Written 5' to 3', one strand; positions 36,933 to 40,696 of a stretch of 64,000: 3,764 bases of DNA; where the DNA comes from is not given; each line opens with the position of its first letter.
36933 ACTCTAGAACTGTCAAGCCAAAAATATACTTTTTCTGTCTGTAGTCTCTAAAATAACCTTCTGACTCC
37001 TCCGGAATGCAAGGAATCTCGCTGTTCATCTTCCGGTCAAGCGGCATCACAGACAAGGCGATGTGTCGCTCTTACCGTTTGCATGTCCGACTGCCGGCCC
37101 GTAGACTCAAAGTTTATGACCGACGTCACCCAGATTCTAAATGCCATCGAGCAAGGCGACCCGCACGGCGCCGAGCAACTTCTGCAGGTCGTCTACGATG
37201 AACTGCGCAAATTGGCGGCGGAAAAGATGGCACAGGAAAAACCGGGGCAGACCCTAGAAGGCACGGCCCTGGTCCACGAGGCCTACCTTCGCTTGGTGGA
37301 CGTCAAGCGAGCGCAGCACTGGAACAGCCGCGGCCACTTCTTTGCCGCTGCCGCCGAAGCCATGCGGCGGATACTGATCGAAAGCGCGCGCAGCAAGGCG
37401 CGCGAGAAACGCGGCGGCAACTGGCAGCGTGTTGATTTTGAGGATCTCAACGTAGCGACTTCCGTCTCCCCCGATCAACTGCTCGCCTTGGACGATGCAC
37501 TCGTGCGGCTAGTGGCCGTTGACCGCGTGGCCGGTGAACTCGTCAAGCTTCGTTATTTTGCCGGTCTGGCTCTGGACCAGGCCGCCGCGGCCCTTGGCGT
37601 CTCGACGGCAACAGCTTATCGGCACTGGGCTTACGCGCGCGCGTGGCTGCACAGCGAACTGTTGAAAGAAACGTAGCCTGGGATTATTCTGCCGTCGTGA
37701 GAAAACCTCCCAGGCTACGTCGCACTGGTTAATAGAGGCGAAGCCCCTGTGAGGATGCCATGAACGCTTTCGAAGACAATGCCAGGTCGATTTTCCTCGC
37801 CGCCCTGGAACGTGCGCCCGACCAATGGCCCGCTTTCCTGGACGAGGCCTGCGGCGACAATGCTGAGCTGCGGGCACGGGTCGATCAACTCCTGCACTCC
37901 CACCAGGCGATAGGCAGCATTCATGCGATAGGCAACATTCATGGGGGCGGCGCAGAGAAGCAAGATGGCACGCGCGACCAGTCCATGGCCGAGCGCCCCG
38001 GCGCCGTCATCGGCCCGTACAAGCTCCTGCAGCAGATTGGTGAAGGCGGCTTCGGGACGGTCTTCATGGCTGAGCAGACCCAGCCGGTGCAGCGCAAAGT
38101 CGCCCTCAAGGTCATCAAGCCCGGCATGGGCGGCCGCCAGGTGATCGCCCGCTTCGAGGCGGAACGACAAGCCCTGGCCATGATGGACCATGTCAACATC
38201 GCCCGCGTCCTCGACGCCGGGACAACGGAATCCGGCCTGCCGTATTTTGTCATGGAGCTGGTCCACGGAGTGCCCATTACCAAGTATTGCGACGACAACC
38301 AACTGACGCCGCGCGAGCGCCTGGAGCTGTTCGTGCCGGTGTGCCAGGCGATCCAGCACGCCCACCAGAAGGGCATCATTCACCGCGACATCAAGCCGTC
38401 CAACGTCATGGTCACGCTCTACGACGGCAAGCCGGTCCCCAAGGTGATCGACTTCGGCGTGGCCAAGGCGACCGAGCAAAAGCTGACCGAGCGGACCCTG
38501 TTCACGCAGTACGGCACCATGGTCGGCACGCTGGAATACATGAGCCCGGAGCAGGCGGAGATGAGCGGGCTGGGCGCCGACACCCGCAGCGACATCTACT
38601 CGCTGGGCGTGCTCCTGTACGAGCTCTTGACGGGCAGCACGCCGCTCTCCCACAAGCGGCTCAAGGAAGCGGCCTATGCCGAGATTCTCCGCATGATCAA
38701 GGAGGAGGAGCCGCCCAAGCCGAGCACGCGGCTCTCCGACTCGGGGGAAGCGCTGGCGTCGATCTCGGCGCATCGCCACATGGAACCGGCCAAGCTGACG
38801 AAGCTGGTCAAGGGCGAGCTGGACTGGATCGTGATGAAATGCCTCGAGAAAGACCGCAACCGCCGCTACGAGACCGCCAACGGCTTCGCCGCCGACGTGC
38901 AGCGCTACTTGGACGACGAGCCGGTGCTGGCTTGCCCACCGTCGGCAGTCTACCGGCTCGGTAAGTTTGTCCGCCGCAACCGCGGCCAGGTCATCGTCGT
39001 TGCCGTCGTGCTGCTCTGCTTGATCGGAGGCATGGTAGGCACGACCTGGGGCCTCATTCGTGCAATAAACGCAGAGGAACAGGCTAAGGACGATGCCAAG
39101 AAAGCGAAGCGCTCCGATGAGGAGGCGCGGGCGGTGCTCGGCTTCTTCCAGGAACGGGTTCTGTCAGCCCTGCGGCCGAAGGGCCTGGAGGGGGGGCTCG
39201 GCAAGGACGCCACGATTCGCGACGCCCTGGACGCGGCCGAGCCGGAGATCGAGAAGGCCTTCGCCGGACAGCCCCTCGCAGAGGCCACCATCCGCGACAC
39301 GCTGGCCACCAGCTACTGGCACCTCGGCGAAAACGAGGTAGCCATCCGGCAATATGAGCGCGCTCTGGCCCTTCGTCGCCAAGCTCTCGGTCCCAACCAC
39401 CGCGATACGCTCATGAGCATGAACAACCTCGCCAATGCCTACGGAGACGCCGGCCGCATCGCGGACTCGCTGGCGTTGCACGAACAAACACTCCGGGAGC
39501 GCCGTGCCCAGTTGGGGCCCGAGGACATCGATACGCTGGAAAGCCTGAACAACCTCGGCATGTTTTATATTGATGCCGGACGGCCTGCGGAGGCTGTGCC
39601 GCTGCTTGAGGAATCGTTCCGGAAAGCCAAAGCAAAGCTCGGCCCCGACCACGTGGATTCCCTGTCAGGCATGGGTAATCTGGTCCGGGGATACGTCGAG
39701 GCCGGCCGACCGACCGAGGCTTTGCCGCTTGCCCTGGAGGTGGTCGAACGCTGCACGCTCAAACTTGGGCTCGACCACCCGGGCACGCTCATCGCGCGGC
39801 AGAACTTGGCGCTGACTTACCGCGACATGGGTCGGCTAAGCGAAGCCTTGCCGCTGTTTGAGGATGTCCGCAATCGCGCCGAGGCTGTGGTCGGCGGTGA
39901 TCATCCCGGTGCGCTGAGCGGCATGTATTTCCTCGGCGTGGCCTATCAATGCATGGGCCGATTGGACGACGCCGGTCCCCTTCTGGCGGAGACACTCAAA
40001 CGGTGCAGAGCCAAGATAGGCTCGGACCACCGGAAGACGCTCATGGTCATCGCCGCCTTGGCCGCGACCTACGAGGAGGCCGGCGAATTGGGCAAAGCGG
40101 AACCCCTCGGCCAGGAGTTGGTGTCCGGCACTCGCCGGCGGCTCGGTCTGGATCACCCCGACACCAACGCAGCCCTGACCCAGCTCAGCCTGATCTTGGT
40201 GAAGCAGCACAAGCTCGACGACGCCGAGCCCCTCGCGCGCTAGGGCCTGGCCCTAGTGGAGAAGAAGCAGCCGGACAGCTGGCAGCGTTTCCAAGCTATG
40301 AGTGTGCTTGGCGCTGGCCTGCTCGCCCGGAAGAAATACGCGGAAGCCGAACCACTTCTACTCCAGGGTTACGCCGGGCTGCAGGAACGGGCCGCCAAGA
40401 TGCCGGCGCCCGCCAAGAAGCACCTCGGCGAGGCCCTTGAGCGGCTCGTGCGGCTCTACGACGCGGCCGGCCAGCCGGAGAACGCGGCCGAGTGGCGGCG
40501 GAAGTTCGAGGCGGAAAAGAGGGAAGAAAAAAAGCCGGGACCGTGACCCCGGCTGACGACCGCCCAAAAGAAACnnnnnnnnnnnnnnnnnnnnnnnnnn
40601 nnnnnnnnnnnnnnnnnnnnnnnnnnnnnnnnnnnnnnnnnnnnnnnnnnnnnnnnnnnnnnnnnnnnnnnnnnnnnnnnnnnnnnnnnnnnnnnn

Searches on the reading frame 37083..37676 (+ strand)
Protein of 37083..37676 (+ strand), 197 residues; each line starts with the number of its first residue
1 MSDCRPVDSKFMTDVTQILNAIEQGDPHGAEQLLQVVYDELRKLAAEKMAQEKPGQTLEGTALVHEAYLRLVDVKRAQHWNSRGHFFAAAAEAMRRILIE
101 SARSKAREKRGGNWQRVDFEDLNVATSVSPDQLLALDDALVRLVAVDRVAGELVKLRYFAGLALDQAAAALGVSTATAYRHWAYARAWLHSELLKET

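Call 18: find_encoding_contigs(protein=window:37083-37676:+, flank=1000, max_places=6)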
Protein window:37083-37676:+ (197 aa): 2 contigs read that carry it; 2 places shown.
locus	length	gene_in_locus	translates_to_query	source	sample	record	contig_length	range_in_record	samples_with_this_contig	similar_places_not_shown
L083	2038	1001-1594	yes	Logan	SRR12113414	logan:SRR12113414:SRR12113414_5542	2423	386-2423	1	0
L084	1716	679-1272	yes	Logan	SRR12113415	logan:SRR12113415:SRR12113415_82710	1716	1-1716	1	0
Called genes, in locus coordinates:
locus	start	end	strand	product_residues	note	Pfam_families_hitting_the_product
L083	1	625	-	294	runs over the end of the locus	PF00011:HSP20, PF17886:ArsA_HSP20 (faint), PF00011:HSP20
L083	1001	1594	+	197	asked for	PF07638:Sigma70_ECF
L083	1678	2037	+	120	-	?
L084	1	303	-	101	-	?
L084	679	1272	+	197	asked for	PF07638:Sigma70_ECF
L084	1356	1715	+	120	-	?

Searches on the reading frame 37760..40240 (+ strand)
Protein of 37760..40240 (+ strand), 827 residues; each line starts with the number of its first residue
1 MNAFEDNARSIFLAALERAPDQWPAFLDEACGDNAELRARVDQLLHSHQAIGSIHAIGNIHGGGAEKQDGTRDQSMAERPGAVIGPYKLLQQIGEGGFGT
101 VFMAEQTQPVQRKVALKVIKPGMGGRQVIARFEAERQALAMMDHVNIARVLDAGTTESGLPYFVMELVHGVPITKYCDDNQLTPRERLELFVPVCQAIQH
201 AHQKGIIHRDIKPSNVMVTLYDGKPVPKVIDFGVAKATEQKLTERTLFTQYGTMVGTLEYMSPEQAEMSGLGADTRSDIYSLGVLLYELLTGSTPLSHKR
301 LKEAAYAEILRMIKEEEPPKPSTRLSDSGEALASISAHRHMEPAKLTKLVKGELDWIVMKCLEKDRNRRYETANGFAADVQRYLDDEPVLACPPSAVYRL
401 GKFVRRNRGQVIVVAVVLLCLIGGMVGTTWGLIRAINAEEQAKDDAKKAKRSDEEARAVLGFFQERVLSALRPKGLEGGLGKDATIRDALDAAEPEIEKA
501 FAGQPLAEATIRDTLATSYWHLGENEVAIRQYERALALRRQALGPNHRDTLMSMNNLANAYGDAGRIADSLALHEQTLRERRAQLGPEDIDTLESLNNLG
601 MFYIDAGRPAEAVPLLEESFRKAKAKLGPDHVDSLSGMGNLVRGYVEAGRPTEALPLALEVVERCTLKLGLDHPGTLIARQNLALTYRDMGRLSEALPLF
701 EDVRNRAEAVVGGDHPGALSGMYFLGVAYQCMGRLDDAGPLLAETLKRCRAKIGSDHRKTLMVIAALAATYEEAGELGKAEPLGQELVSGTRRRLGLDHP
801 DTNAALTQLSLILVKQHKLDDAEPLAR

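Call 29: search_protein_families(library=pfam, proteins=[window:37760-40240:+], max_evalue=0.01)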
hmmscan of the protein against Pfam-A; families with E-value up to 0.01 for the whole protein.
window:37760-40240:+ (827 aa): 18 families
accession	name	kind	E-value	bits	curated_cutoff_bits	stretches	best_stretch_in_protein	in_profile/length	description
PF13374.12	TPR_10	-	2.2e-62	205.9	27.5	7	592-633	1-42/42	Tetratricopeptide repeat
PF13424.12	TPR_12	-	6.1e-57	190.2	30.1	6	509-579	3-73/77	Tetratricopeptide repeat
PF00069.31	Pkinase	-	2.5e-45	155.3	31.7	1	87-372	1-254/263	Protein kinase domain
PF07714.23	PK_Tyr_Ser-Thr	-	3.2e-31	109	23.1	1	88-314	2-222/258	Protein tyrosine and serine/threonine kinase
PF13176.12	TPR_7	-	6.9e-16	57.4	27.9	0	515-543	5-33/36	Tetratricopeptide repeat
PF24885.1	TPR_NPHP3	-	3e-15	56.7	100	2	513-617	103-207/239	Nephrocystin-3 TPR domain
PF07719.23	TPR_2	-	9e-13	47.7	27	0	514-539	6-31/34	Tetratricopeptide repeat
PF00515.34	TPR_1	-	1e-11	44.5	27.8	0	681-701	5-25/34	Tetratricopeptide repeat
PF01636.29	APH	-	1.6e-08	35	23.2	1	201-235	165-197/239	Phosphotransferase enzyme family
PF13181.12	TPR_8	-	3e-08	33.6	25.7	0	514-540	6-32/34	Tetratricopeptide repeat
PF13432.12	TPR_16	-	6.9e-08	33.2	32.7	0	683-746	3-58/65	Tetratricopeptide repeat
PF07721.20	TPR_4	-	5.3e-07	30.1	27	0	596-618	4-26/26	Tetratricopeptide repeat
PF13428.12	TPR_14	-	1.6e-06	28.6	23.5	0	512-538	4-30/44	Tetratricopeptide repeat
PF03109.22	ABC1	-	2.7e-06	27.1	22.9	1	136-243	121-222/244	ABC1 atypical kinase-like domain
PF17874.7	TPR_MalT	-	1.6e-05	24.8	45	1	722-825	43-144/336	MalT-like TPR region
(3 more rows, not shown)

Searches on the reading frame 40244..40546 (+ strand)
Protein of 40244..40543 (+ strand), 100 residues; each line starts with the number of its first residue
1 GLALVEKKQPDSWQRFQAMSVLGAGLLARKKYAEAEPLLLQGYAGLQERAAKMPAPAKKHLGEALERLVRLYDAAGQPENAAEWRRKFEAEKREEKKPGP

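Call 29: search_protein_families(library=pfam, proteins=[window:40244-40543:+], max_evalue=0.01)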
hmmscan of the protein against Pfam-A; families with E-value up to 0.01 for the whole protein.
window:40244-40543:+ (100 aa): 1 family
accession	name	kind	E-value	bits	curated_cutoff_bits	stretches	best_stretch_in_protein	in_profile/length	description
PF13374.12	TPR_10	-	0.0051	17.2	27.5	0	18-41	4-27/42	Tetratricopeptide repeat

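Call 34: search_protein_representatives(protein=window:40244-40543:+)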
Query: 100 residues. Proteins with E-value up to 0.001 (for the whole library): 7452; up to 1e-10: 3470; up to 1e-30: 13. The best 150 are listed.
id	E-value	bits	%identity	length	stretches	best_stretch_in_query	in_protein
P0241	7.5e-59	212.3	52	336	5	2-97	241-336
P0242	3.3e-48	178.2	39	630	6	3-95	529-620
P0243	3.5e-46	171.7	48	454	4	4-98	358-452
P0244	2.0e-45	169.3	48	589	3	5-89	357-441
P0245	3.4e-42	158.9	49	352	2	2-87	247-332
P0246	3.4e-40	152.5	44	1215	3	2-90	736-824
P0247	4.5e-40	152.1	45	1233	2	4-88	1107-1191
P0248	7.3e-39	148.3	44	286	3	3-86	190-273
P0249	4.6e-37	142.5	42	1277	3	2-86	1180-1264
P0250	7.4e-34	132.2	41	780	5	2-92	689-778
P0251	4.0e-33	129.9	45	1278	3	2-83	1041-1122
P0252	7.2e-33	129.0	50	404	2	2-89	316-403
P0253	9.1e-33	128.7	49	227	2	2-87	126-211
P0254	9.8e-30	119.0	52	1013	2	4-100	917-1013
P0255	3.9e-29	117.1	46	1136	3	2-86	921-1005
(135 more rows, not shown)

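Call 36: find_encoding_contigs(protein=window:40256-40546:+, flank=4000, max_places=10)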
Protein window:40256-40546:+ (96 aa): no gene with exactly this product is on record in the collection.
